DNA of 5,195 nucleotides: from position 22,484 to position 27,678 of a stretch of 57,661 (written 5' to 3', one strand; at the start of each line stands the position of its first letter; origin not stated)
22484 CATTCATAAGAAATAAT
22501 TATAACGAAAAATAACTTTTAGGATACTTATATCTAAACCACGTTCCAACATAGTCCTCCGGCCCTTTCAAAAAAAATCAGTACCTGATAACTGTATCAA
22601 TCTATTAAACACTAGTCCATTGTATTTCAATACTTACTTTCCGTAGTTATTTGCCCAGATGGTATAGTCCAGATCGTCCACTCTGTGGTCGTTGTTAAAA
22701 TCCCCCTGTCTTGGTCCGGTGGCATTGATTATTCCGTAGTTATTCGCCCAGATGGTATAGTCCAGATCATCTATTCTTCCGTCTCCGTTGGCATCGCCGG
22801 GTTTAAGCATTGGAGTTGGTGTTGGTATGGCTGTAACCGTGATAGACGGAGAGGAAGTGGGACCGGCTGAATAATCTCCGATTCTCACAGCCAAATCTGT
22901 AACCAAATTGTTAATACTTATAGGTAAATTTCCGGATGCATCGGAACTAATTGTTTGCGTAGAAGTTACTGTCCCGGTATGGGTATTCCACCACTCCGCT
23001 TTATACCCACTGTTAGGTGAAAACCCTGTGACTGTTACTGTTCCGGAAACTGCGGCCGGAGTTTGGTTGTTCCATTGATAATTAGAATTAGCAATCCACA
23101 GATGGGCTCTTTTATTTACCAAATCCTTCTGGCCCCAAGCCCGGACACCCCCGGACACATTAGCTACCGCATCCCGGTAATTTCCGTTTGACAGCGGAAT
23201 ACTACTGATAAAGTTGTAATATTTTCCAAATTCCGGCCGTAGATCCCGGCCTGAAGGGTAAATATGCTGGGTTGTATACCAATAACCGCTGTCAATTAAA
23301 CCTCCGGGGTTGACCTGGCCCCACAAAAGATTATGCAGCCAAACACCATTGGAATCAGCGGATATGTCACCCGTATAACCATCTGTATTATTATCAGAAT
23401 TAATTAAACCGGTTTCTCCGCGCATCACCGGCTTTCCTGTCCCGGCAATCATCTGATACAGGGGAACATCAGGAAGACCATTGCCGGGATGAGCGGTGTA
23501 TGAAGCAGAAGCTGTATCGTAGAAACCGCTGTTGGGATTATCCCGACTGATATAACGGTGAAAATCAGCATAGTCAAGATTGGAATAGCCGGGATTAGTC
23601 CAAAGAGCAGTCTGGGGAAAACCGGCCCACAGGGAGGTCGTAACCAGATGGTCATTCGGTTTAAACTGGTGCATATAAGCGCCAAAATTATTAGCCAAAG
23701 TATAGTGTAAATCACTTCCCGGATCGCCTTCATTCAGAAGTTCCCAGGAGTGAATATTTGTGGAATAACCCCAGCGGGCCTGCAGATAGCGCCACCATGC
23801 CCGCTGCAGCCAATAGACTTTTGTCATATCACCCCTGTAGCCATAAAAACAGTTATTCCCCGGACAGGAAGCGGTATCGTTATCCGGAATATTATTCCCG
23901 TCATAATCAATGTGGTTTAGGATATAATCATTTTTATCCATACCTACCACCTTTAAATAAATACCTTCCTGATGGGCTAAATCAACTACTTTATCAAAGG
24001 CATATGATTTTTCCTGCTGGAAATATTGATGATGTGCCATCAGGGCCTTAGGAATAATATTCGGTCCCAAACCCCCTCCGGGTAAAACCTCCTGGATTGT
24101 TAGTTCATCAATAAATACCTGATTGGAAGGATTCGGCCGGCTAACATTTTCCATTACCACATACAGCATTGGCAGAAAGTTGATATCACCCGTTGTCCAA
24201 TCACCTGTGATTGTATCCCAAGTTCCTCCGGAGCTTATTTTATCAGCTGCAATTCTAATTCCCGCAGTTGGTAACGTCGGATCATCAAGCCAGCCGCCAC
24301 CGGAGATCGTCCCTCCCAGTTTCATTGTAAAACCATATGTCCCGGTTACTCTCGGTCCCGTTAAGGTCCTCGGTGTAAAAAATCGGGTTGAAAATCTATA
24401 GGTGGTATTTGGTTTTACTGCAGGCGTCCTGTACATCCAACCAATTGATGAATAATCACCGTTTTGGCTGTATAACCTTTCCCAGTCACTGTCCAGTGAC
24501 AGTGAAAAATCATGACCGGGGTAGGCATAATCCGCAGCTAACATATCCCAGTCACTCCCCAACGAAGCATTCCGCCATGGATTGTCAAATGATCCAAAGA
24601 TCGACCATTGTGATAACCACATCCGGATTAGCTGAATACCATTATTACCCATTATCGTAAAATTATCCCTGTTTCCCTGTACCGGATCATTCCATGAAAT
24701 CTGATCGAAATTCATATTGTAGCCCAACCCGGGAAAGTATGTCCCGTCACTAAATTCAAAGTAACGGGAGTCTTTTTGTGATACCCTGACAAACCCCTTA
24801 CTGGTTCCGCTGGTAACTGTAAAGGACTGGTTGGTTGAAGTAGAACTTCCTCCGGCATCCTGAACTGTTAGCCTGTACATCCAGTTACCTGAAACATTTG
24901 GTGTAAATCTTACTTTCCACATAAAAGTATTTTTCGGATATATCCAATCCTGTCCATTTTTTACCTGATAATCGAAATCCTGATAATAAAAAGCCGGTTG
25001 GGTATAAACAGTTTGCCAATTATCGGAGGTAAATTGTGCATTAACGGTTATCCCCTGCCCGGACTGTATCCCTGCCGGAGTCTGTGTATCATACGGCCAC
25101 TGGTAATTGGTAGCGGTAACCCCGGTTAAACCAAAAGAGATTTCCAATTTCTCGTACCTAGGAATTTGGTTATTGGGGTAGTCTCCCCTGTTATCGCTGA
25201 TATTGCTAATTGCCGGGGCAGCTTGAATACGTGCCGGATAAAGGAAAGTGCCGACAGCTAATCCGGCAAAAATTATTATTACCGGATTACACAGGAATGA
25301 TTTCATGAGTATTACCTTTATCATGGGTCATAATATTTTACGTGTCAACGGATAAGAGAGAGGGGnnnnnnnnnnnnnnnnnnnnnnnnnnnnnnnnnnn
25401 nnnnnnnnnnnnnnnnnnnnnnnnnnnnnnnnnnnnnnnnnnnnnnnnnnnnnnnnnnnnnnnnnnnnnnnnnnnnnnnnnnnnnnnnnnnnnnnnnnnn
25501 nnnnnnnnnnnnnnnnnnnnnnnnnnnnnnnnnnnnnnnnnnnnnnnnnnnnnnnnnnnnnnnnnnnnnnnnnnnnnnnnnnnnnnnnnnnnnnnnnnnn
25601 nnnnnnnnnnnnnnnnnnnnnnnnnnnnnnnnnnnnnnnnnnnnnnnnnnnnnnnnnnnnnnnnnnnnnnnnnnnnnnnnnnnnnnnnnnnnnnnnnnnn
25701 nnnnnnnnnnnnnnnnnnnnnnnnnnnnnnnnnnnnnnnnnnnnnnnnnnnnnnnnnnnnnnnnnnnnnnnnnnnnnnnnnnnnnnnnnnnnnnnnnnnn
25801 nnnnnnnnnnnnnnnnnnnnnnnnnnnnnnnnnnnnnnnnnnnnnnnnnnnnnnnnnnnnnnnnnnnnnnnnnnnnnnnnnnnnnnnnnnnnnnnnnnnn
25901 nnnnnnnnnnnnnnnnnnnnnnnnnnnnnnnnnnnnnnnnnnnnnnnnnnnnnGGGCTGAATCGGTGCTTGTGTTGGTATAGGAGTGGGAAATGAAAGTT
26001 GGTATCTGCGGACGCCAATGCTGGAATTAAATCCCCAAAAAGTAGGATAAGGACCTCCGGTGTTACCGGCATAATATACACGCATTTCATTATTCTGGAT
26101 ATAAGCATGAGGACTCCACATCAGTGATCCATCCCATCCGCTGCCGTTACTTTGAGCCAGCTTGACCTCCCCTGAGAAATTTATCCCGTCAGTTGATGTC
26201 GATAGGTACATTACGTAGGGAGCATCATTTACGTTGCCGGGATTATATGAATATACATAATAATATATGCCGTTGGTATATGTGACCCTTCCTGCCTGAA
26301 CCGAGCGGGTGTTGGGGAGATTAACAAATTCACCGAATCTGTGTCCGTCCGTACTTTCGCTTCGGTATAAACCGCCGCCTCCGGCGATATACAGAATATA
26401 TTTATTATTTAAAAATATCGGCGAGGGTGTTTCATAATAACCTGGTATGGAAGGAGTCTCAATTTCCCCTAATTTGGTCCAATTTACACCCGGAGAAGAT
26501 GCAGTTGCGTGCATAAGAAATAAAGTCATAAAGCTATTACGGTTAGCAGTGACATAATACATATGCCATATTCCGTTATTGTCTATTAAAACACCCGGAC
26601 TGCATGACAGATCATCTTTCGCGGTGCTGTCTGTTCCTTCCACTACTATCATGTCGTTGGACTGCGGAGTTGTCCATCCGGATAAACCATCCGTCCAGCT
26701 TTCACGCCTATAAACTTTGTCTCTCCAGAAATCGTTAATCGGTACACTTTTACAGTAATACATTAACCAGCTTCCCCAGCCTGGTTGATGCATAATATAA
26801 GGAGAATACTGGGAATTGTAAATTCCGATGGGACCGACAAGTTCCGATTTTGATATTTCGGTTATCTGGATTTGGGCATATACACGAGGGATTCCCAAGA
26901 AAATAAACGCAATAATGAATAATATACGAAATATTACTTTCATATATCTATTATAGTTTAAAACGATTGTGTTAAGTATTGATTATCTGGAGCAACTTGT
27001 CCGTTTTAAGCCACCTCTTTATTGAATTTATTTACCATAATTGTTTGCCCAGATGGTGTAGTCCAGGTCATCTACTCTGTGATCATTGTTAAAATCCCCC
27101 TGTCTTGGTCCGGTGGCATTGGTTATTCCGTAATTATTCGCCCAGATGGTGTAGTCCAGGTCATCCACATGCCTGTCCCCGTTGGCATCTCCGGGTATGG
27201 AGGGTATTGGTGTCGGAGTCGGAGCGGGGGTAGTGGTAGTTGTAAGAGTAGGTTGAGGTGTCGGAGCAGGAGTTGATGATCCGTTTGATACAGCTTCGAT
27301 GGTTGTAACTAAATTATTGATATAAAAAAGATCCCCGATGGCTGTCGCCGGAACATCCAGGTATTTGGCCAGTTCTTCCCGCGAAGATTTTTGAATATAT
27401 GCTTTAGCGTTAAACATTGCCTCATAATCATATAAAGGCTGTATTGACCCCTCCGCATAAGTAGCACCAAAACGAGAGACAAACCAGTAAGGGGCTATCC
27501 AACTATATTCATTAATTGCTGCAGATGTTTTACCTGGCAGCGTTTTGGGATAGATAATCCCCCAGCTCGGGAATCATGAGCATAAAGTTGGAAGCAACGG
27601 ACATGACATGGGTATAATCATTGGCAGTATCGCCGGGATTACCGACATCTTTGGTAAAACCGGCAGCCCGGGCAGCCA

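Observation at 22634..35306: Family of four secreted proteins with virtually identical dockerin tails: a candidate 'CPR-osome'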

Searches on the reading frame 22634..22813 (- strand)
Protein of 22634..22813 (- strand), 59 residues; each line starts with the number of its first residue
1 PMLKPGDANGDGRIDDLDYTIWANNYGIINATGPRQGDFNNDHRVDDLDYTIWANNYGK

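Call 16: find_related_loci(query=A1, collection=genome_contigs, flank=6000)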
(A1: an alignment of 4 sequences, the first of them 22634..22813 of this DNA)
Query A1 (59 aa) in genome_contigs; peptide patterns used: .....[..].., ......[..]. (x = any residue, [..] = any of these).
53 stretches matched a pattern; 1 encode a relative of the query (tblastn E <= 1e-3); 1 distinct loci.
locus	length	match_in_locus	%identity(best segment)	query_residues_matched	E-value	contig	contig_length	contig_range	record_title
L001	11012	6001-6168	52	1-58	7e-13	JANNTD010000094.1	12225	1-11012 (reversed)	MAG: Planctomycetota bacterium isolate SOY_31_concoct_37_sub SOY_31_k141_1244279, whole genome shotgun sequence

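Call 65: find_related_loci(query=A4, collection=metagenome_contigs, flank=10000)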
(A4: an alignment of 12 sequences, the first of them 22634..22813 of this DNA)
Query A4 (59 aa) in metagenome_contigs; peptide patterns used: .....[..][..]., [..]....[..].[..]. (x = any residue, [..] = any of these).
125 stretches matched a pattern; 12 encode a relative of the query (tblastn E <= 1e-3); 12 distinct loci.
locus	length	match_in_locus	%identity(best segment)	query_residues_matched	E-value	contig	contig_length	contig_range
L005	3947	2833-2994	49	1-59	1e-13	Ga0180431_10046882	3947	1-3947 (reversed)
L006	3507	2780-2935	43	6-59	1e-11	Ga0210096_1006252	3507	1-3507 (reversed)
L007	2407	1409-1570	44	6-58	4e-11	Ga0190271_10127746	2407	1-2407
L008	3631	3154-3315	37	2-59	1e-10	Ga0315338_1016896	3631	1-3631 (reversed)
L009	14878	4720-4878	42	6-59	3e-10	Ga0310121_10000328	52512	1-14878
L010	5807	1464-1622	42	6-59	4e-10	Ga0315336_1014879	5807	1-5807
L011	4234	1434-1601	44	6-59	8e-10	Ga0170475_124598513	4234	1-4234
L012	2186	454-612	42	5-59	2e-9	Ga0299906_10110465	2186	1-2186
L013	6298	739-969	43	5-59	5e-9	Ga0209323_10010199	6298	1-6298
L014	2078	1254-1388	46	6-53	3e-8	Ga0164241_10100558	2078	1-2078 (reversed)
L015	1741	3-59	94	10-59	3e-8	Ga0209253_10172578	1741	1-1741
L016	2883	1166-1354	42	1-53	8e-8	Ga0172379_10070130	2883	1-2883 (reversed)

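Call 75: search_solved_structures(query=A4, max_evalue=1, show_alignments=2)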
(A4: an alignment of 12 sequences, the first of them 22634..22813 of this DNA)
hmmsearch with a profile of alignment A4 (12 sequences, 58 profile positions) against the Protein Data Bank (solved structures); distinct sequences matched with E-value up to 1: 15.
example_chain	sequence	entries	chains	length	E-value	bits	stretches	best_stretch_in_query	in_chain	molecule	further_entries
2y3n_B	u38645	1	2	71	0.00045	23.2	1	3-58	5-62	CELLULOSOMAL FAMILY-48 PROCESSIVE GLYCOSIDE HYDROLASE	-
5nrk_B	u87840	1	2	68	0.00068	22.6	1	3-22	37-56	DocCel5: Type I dockerin repeat domain from A. cellulolyticus family 5 endoglucanase WP_01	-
5nrm_B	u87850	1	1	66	0.0028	20.6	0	3-22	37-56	DocCel5: Type I dockerin repeat domain from A. cellulolyticus family 5 endoglucanase WP_01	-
4fl4_A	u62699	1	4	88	0.04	16.9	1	3-53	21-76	Glycoside hydrolase family 9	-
2vn5_B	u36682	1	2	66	0.049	16.6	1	4-51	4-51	ENDOGLUCANASE A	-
3ul4_B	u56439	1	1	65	0.13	15.3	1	3-48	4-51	Cellulosome enzyme, dockerin type I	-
2jnk_A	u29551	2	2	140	0.13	15.2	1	3-46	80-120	Hyalurononglucosaminidase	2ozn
4dh2_B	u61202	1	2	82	0.15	15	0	4-18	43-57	Dockerin type 1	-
8zvk_A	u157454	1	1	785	0.2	14.7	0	4-23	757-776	AaBgIC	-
7nmi_B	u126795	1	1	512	0.22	14.5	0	6-22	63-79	S100P-ANXA2 chimera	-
2vn6_B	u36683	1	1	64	0.34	13.9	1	4-51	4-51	ENDOGLUCANASE A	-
2mte_A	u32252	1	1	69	0.53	13.3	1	3-49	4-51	Cellulose 1,4-beta-cellobiosidase (reducing end) CelS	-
9gvb_B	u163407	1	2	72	0.56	13.2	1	3-29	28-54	Group 2 dockerin from R. flavefaciens FD-1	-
1daq_A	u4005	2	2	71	0.57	13.2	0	3-49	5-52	ENDOGLUCANASE SS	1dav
2yik_A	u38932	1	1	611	0.63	13.1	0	4-51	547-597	ENDOGLUCANASE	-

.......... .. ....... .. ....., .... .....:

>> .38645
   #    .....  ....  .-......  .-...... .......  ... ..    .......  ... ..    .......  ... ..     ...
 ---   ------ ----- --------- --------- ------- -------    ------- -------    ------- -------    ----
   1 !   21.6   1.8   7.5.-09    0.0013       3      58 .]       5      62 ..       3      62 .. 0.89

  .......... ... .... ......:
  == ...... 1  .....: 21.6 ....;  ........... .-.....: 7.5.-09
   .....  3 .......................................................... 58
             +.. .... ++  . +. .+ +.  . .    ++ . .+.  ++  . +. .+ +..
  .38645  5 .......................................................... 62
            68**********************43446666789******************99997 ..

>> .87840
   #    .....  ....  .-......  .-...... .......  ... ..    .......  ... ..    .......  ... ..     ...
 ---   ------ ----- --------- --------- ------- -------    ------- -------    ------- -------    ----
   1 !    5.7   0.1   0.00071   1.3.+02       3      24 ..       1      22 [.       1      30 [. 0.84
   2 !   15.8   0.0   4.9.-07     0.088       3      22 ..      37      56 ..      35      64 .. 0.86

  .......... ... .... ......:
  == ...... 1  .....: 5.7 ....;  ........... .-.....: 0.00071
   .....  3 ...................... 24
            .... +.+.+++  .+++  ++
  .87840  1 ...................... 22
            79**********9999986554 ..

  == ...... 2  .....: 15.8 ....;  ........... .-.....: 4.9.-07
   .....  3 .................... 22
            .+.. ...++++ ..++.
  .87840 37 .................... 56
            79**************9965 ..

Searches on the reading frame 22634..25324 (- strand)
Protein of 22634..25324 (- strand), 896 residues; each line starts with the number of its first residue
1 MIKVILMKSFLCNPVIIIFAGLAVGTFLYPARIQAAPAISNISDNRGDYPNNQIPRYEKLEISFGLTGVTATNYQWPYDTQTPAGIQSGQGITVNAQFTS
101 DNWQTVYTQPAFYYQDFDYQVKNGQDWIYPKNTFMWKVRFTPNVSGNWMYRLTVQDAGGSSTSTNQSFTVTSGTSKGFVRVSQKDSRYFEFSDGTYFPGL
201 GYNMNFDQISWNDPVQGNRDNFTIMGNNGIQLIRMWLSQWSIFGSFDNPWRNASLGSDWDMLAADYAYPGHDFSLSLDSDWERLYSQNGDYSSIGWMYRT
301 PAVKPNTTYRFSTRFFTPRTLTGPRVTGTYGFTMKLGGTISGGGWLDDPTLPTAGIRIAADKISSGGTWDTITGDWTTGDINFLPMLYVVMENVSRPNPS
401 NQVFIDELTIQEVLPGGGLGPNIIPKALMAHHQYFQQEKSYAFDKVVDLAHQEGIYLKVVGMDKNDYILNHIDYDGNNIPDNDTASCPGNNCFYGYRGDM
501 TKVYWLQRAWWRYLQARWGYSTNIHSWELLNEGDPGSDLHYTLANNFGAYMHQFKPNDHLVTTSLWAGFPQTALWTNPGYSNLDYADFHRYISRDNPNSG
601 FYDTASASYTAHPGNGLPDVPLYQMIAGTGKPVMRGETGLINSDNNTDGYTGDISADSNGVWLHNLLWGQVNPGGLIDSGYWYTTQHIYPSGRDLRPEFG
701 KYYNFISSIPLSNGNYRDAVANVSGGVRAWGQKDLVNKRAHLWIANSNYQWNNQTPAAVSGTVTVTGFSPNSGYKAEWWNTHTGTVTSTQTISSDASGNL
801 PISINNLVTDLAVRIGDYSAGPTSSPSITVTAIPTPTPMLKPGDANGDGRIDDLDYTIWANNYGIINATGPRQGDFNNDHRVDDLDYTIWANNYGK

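Call 3: search_protein_families(library=pfam, proteins=[window:22634-25324:-], max_evalue=0.01)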
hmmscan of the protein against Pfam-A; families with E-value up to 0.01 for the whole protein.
window:22634-25324:- (896 aa): 1 family
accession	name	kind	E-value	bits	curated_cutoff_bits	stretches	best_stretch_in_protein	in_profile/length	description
PF00404.24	Dockerin_1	-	0.00013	22.6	22.9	1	842-889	1-51/57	Dockerin type I domain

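Call 13: search_protein_families(library=ncbifam, proteins=[window:22634-25324:-], max_evalue=0.001)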
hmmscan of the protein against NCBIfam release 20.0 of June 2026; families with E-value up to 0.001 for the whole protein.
window:22634-25324:- (896 aa): 0 families

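Call 23: search_solved_structures(query=window:22634-25324:-, max_evalue=1)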
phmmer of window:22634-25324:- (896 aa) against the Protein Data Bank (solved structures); distinct sequences matched with E-value up to 1: 3.
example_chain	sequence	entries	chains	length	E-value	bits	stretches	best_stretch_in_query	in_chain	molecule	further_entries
9gmj_A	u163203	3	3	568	4.4e-18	68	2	92-259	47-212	DUF5060 domain-containing protein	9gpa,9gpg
9gpc_A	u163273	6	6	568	1.2e-17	66.6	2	92-259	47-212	DUF5060 domain-containing protein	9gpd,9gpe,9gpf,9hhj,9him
2y3n_B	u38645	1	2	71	0.072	14.4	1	842-896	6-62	CELLULOSOMAL FAMILY-48 PROCESSIVE GLYCOSIDE HYDROLASE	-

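Call 26: search_solved_structures(query=window:22634-25324:-, max_evalue=0.001, show_alignments=1)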
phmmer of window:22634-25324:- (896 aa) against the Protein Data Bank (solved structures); distinct sequences matched with E-value up to 0.001: 2.
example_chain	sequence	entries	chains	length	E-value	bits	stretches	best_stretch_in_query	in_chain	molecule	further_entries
9gmj_A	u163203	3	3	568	4.4e-18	68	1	92-259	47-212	DUF5060 domain-containing protein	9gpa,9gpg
9gpc_A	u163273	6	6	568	1.2e-17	66.6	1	92-259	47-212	DUF5060 domain-containing protein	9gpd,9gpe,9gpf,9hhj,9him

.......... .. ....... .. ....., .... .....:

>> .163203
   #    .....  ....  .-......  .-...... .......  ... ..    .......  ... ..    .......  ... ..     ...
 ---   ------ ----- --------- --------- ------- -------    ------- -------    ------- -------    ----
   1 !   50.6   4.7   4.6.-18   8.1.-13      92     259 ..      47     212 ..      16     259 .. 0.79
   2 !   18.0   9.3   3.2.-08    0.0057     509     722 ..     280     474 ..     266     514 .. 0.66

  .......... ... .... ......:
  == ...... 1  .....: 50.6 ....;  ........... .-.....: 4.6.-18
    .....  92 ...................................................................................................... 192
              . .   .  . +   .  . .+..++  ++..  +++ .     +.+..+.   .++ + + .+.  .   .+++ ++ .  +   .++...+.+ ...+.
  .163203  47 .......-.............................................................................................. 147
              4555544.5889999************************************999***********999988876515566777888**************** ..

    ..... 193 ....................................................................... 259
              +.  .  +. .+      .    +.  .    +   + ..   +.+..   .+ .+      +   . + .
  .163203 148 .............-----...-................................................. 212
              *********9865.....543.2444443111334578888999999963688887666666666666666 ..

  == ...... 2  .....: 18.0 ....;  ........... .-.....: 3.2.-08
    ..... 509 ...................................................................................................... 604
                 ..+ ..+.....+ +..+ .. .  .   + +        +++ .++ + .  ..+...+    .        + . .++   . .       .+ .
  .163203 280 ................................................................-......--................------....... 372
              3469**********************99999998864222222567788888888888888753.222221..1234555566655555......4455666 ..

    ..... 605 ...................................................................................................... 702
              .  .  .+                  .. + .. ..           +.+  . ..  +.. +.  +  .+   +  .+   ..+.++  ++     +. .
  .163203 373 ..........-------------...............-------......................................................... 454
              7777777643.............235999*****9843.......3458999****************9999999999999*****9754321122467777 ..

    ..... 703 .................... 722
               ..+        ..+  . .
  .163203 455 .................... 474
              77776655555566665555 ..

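Call 87: search_protein_families(library=phrogs, proteins=[window:22634-25324:-], max_evalue=0.001)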
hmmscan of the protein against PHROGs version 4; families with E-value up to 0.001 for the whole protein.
window:22634-25324:- (896 aa): 0 families

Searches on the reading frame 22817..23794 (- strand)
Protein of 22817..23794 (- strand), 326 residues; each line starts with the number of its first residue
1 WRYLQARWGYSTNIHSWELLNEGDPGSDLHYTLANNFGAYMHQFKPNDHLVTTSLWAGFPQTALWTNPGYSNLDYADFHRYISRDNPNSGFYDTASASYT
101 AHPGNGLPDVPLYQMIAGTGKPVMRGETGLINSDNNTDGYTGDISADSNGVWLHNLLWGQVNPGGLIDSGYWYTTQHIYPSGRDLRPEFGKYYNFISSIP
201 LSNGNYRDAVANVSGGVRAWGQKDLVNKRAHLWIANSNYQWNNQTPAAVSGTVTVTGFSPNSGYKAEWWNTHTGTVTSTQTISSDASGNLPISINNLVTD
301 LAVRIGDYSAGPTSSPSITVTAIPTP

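Call 100: search_protein_families(library=pfam, proteins=[window:22817-23794:-], max_evalue=1)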
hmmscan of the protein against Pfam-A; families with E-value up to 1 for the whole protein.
window:22817-23794:- (326 aa): 1 family
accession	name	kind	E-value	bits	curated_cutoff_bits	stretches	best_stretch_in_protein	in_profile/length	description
PF09104.16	BRCA-2_OB3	-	0.2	11.8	24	1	199-289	40-132/139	BRCA2, oligonucleotide/oligosaccharide-binding, domain 3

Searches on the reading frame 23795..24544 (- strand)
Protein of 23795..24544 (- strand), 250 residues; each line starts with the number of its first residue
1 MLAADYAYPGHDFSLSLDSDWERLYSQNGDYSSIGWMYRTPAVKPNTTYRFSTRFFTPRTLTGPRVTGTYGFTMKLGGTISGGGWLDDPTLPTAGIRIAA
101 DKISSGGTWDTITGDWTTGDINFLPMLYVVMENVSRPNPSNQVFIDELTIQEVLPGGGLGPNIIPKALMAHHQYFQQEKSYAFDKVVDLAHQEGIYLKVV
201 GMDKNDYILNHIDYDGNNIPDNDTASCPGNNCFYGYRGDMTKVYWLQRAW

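Call 100: search_protein_families(library=pfam, proteins=[window:23795-24544:-], max_evalue=1)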
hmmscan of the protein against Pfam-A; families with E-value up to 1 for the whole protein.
window:23795-24544:- (250 aa): 3 families
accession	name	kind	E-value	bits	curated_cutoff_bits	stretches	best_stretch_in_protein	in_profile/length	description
PF02018.23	CBM_4_9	-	0.073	13.9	25.9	0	102-119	102-119/136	Carbohydrate binding domain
PF20381.4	Rv1476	-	0.24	11.6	26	1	171-207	18-53/156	Membrane protein Rv1476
PF08191.17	LRR_adjacent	-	0.32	11.7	21.8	0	26-53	10-37/57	LRR adjacent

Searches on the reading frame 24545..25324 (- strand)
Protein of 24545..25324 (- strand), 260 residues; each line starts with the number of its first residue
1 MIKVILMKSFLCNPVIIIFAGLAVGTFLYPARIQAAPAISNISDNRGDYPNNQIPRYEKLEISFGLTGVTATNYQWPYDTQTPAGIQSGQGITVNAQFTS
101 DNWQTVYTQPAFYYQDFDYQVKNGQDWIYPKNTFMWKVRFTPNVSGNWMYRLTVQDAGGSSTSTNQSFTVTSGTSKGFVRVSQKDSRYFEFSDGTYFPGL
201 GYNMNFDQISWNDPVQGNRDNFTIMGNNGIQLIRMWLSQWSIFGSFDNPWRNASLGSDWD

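Call 100: search_protein_families(library=pfam, proteins=[window:24545-25324:-], max_evalue=1)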
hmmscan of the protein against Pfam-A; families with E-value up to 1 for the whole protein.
window:24545-25324:- (260 aa): 1 family
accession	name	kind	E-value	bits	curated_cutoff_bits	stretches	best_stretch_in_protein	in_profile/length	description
PF16586.11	DUF5060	-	0.00075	20.1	27.2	1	90-153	23-68/70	Domain of unknown function (DUF5060)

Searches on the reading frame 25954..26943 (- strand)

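Call 100: search_protein_families(library=pfam, proteins=[window:25954-26943:-], max_evalue=1)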
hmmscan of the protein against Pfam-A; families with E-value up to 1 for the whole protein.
window:25954-26943:- (330 aa): 1 family
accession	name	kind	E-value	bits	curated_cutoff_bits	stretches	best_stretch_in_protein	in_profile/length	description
PF00251.26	Glyco_hydro_32N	-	3.1e-05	24.1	22.1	1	220-295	15-89/307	Glycosyl hydrolases family 32 N-terminal domain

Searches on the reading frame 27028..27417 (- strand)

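Call 3: search_protein_families(library=pfam, proteins=[window:27028-27417:-], max_evalue=0.01)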
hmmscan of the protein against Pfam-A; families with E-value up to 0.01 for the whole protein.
window:27028-27417:- (129 aa): 1 family
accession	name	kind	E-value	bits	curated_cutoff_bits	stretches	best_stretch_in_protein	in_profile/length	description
PF00404.24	Dockerin_1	-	7.2e-05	23.4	22.9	1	75-122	1-51/57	Dockerin type I domain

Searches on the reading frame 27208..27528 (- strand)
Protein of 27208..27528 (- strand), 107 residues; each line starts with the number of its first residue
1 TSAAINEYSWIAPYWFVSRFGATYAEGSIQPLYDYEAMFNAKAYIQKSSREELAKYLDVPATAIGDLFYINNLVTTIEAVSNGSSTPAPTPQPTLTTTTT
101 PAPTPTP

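Call 100: search_protein_families(library=pfam, proteins=[window:27208-27528:-], max_evalue=1)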
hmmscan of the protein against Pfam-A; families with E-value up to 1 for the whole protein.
window:27208-27528:- (107 aa): 2 families
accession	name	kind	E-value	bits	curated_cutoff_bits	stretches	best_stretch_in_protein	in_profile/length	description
PF18712.6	DUF5644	-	0.021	15.2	25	1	34-59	7-32/109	Family of unknown function (DUF5644)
PF00046.35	Homeodomain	-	0.046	14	22.9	1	36-62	16-42/57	Homeodomain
